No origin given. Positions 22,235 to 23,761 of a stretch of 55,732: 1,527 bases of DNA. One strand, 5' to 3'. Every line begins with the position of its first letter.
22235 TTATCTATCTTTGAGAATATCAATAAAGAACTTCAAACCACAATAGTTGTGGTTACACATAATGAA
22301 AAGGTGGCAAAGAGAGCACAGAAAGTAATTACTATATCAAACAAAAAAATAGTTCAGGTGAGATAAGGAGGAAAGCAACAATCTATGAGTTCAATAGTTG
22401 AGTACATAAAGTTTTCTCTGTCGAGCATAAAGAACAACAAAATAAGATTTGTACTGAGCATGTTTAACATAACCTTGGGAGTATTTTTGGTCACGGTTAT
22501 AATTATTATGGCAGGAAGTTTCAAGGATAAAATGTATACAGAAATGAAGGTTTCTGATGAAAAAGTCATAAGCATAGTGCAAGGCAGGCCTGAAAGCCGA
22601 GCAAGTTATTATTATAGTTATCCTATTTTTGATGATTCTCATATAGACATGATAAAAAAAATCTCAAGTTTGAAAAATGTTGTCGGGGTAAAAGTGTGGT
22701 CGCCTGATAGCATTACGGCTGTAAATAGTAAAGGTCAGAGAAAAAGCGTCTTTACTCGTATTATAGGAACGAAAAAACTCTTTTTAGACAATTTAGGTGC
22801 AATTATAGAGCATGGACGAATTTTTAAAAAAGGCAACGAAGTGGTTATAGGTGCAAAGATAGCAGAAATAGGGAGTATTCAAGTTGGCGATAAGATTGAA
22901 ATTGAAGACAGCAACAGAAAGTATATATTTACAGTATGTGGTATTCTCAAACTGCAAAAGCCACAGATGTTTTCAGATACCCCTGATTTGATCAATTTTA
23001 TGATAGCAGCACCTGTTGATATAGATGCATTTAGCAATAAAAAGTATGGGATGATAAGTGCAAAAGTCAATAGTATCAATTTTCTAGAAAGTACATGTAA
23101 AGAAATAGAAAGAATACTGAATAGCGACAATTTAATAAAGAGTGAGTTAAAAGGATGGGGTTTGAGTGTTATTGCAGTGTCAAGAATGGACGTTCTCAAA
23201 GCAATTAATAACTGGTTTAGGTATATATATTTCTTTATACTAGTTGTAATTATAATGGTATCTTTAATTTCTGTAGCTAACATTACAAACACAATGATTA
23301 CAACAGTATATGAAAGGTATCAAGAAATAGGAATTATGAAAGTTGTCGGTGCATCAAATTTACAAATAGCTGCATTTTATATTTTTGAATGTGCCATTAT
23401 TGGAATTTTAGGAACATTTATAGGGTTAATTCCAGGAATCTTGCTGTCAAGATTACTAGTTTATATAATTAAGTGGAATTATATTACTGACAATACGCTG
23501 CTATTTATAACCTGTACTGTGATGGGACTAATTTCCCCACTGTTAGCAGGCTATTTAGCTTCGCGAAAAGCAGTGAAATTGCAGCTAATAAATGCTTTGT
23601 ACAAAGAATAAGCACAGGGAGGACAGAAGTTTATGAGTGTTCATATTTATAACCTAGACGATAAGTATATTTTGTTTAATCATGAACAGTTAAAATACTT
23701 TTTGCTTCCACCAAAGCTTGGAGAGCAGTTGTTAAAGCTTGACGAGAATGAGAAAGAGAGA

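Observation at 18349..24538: A ~5.9-kb segment whose two ends split BOTH a chemoreceptor gene and a radical-SAM/SPASM gene in circularly permuted fashion, the footprint of Campbell-type integration of a small circular element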

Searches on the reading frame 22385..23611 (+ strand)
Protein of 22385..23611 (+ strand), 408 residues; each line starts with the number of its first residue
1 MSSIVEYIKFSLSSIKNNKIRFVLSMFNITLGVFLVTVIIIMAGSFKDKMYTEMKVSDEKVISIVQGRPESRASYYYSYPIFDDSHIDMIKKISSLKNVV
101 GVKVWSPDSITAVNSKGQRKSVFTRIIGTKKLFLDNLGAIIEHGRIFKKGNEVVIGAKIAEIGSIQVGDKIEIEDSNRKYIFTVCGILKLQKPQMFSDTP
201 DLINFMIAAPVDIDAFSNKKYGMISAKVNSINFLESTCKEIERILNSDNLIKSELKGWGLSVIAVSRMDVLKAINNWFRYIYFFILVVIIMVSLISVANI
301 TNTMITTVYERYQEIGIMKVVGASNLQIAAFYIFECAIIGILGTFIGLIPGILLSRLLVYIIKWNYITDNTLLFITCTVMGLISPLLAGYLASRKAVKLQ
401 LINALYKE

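Call 9: search_protein_families(library=pfam, proteins=[window:22385-23611:+], max_evalue=0.01)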
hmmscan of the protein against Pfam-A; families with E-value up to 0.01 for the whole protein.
window:22385-23611:+ (408 aa): 2 families
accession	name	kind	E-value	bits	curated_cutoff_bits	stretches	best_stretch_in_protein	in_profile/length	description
PF02687.27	FtsX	-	7.5e-20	71.6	25.5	1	287-400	2-119/120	FtsX-like permease C-terminal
PF12704.14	MacB_PCD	-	8.5e-14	52.8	27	1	23-210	2-172/207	MacB-like periplasmic core domain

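Call 10: find_encoding_contigs(protein=window:22385-23611:+, flank=10000, max_places=10)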
Protein window:22385-23611:+ (408 aa): 7 contigs read that carry it; 7 places shown.
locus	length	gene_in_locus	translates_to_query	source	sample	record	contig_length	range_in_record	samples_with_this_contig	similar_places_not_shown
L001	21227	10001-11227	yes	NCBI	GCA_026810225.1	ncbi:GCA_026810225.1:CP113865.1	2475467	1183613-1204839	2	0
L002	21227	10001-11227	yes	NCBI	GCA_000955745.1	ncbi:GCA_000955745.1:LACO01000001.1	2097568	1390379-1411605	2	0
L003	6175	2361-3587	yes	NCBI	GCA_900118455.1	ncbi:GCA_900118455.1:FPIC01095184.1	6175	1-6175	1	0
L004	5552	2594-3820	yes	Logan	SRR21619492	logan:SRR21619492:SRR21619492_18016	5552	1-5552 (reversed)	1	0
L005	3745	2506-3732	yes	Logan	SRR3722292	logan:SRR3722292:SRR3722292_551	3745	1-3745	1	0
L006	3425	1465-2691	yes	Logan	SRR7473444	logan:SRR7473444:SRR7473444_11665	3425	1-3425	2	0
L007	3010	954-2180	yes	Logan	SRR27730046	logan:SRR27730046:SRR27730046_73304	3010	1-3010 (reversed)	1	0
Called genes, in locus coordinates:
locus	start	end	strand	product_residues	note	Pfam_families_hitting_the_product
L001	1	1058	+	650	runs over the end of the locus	PF00162:PGK, PF00121:TIM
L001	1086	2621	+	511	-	PF01676:Metalloenzyme, PF06415:iPGM_N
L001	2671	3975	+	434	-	PF03952:Enolase_N, PF00113:Enolase_C, PF13378:MR_MLE_C (faint)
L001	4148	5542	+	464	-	PF02614:UxaC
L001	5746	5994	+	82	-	PF19891:DUF6364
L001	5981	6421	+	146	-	PF01850:PIN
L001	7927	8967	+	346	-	PF14399:BtrH_N, PF16169:DUF4872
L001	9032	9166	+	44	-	-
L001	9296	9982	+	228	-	PF02463:SMC_N (faint), PF00005:ABC_tran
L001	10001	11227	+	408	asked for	PF12704:MacB_PCD, PF02687:FtsX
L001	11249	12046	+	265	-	PF04055:Radical_SAM, PF13353:Fer4_12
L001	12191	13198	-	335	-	PF01609:DDE_Tnp_1 (faint), PF13751:DDE_Tnp_1_6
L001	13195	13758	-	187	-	PF05598:DUF772 (weak)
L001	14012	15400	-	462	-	-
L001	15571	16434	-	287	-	-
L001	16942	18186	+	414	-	PF01548:DEDD_Tnp_IS110, PF02371:Transposase_20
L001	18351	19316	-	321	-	PF00082:Peptidase_S8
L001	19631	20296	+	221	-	-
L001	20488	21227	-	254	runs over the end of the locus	PF01695:IstB_IS21, PF00308:Bac_DnaA, PF00004:AAA (weak)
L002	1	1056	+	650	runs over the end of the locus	PF00162:PGK, PF00121:TIM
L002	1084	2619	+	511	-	PF01676:Metalloenzyme, PF06415:iPGM_N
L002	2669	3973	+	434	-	PF03952:Enolase_N, PF00113:Enolase_C, PF13378:MR_MLE_C (faint)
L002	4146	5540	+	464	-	PF02614:UxaC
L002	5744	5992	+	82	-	PF19891:DUF6364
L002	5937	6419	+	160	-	PF01850:PIN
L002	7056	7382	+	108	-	PF03412:Peptidase_C39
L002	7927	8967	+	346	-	PF14399:BtrH_N, PF16169:DUF4872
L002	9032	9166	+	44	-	-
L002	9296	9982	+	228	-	PF02463:SMC_N (faint), PF00005:ABC_tran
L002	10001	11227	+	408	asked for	PF12704:MacB_PCD, PF02687:FtsX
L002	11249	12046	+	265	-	PF04055:Radical_SAM, PF13353:Fer4_12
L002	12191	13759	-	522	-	PF05598:DUF772 (weak), PF01609:DDE_Tnp_1 (faint), PF13751:DDE_Tnp_1_6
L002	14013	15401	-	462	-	-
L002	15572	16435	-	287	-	-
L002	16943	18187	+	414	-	PF01548:DEDD_Tnp_IS110, PF02371:Transposase_20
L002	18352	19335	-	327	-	PF00082:Peptidase_S8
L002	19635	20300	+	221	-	-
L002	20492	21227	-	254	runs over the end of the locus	PF01695:IstB_IS21, PF00308:Bac_DnaA, PF00004:AAA (weak)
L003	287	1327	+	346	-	PF14399:BtrH_N, PF16169:DUF4872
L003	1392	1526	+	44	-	-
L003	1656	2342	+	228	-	PF02463:SMC_N (weak), PF00005:ABC_tran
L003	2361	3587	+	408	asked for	PF12704:MacB_PCD, PF02687:FtsX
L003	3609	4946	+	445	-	PF13353:Fer4_12, PF04055:Radical_SAM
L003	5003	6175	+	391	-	?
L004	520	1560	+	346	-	PF14399:BtrH_N, PF16169:DUF4872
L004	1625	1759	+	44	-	-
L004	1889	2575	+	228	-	PF02463:SMC_N (faint), PF00005:ABC_tran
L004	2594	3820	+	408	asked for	PF12704:MacB_PCD, PF02687:FtsX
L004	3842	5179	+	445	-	PF13353:Fer4_12, PF04055:Radical_SAM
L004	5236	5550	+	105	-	?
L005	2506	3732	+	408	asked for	PF12704:MacB_PCD, PF02687:FtsX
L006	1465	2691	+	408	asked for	PF12704:MacB_PCD, PF02687:FtsX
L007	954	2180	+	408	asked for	PF12704:MacB_PCD, PF02687:FtsX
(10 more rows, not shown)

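Call 23: list_cluster_members(proteins=[P0001, window:22385-23611:+, window:20865-22049:-, L008:3842-5179:+, L008:1889-2575:+, L008:520-1560:+, L008:1625-1759:+, window:15281-16588:-])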
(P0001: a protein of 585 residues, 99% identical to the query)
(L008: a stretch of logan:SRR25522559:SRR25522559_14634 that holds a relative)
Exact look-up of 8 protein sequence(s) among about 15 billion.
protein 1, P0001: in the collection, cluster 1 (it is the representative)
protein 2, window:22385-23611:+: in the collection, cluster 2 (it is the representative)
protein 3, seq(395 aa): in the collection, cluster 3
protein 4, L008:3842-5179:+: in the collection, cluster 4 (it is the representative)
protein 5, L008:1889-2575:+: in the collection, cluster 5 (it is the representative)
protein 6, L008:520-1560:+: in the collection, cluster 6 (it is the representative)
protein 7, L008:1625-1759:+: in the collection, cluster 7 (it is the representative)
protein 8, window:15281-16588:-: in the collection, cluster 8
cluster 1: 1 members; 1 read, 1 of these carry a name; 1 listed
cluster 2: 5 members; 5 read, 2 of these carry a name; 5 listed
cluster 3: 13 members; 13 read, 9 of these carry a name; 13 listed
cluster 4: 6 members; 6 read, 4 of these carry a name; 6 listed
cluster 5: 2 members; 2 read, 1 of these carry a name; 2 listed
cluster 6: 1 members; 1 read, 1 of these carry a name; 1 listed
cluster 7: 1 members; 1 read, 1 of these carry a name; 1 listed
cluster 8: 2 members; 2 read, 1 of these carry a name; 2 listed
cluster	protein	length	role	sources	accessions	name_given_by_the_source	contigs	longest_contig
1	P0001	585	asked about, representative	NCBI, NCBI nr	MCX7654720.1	MAG: methyl-accepting chemotaxis protein [Fervidobacterium sp.] | methyl-accepting chemotaxis protein [Fervidobacterium sp.]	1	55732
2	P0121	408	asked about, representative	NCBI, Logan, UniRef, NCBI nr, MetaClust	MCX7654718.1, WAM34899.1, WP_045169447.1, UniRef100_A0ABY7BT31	ABC transporter permease [Caldicellulosiruptor morganii] | ABC transporter permease n=1 Tax=Caldicellulosiruptor morganii TaxID=1387555 ... | FtsX-like permease family protein [Caldicellulosiruptor morganii]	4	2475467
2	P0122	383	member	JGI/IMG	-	ABC-type antimicrobial peptide transport system permease subunit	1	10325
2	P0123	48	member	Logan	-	-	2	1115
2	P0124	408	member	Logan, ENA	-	-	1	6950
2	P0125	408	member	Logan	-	-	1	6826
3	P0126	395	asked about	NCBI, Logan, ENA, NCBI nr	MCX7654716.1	MAG: ISL3 family transposase [Fervidobacterium sp.] | ISL3 family transposase [Fervidobacterium sp.]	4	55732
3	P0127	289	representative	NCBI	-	-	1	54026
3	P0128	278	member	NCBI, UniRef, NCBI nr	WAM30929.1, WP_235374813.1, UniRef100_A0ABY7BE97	ISL3 family transposase [Caldicellulosiruptor naganoensis] | ISL3 family transposase n=2 Tax=Caldicellulosiruptor naganoensis TaxID=29324 ...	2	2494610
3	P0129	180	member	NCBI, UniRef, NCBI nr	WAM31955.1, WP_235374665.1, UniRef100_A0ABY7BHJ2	transposase [Caldicellulosiruptor naganoensis] | Transposase n=1 Tax=Caldicellulosiruptor naganoensis TaxID=29324 RepID=A0ABY7BHJ2_9FIRM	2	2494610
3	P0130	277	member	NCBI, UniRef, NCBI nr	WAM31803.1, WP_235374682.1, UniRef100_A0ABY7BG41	ISL3 family transposase [Caldicellulosiruptor naganoensis] | ISL3 family transposase n=1 Tax=Caldicellulosiruptor naganoensis TaxID=29324 ...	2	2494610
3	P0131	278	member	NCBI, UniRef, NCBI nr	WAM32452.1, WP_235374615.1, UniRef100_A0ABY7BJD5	ISL3 family transposase [Caldicellulosiruptor naganoensis] | ISL3 family transposase n=1 Tax=Caldicellulosiruptor naganoensis TaxID=29324 ...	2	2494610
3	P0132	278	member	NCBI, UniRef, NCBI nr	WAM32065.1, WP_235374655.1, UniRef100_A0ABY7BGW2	ISL3 family transposase [Caldicellulosiruptor naganoensis] | ISL3 family transposase n=2 Tax=Caldicellulosiruptor naganoensis TaxID=29324 ...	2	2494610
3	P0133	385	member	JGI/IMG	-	transposase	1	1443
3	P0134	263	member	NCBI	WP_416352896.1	ISL3 family transposase [Caldicellulosiruptor naganoensis]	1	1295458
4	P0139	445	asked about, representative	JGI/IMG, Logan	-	uncharacterized protein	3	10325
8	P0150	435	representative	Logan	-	-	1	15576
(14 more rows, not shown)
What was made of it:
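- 22385..23611 (+): FtsX/MacB-type ABC permease gene (408 aa), intact and identical to C. morganii WP_045169447.1. Calls 9, 10 and 23.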

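Call 24: find_encoding_contigs(protein=P0150, flank=10000, max_places=6)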
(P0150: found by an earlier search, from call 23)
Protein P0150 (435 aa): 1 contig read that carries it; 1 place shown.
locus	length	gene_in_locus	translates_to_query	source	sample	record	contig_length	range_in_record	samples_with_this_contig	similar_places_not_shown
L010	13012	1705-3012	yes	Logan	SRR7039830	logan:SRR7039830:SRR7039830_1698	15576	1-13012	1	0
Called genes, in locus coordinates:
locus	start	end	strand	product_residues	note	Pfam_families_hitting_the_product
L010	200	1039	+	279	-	PF13393:tRNA-synt_His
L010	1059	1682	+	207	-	PF01634:HisG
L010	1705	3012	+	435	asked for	PF00815:Histidinol_dh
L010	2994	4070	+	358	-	PF00155:Aminotran_1_2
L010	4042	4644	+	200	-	PF00475:IGPD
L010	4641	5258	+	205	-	PF07685:GATase_3, PF00117:GATase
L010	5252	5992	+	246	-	PF00977:His_biosynth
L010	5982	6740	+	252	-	PF00977:His_biosynth, PF05690:ThiG (faint), PF00478:IMPDH (faint), PF01207:Dus (faint), PF02581:TMP-TENI (faint), PF01884:PcrB (faint), PF01180:DHO_dh (faint), PF03060:NMO (faint)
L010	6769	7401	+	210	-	PF01502:PRA-CH, PF01503:PRA-PH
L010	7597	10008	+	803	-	PF00343:Phosphorylase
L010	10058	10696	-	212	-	PF00578:AhpC-TSA, PF08534:Redoxin, PF10417:1-cysPrx_C (weak)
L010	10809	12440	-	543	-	PF01293:PEPCK_ATP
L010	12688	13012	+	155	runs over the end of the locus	PF22381:Staph_reg_Sar_Rot, PF12802:MarR_2, PF01047:MarR, PF13463:HTH_27 (weak)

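Call 57: find_encoding_contigs(protein=P0139, flank=10000, max_places=10)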
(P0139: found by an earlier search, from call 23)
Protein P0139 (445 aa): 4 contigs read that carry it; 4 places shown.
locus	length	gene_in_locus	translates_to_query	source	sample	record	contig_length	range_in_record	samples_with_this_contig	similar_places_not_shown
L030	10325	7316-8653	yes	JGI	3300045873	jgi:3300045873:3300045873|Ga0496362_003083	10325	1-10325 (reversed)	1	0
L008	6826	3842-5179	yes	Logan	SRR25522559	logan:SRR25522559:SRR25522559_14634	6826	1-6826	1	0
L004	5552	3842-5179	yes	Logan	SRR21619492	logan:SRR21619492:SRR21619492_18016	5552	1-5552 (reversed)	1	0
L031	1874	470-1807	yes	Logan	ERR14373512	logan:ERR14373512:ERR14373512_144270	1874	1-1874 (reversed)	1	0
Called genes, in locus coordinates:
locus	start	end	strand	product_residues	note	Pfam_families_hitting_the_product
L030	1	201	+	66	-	?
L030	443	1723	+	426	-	PF01385:OrfB_IS605 (weak), PF07282:Cas12f1-like_TNB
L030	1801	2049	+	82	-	PF19891:DUF6364 (weak)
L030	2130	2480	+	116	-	PF01850:PIN (weak)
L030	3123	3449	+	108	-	PF03412:Peptidase_C39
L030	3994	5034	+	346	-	PF14399:BtrH_N, PF16169:DUF4872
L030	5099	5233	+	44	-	-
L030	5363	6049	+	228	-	PF02463:SMC_N (faint), PF00005:ABC_tran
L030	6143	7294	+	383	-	PF12704:MacB_PCD, PF02687:FtsX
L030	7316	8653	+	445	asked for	PF13353:Fer4_12, PF04055:Radical_SAM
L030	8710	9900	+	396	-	PF02163:Peptidase_M50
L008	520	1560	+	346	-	PF14399:BtrH_N, PF16169:DUF4872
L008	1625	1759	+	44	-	-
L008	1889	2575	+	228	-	PF02463:SMC_N (faint), PF00005:ABC_tran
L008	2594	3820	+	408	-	PF12704:MacB_PCD, PF02687:FtsX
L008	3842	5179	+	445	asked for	PF13353:Fer4_12, PF04055:Radical_SAM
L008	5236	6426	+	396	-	PF02163:Peptidase_M50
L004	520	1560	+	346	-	PF14399:BtrH_N, PF16169:DUF4872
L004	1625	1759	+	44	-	-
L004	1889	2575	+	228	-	PF02463:SMC_N (faint), PF00005:ABC_tran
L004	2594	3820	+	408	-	PF12704:MacB_PCD, PF02687:FtsX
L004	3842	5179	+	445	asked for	PF13353:Fer4_12, PF04055:Radical_SAM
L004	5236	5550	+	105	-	?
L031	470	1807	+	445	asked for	PF13353:Fer4_12, PF04055:Radical_SAM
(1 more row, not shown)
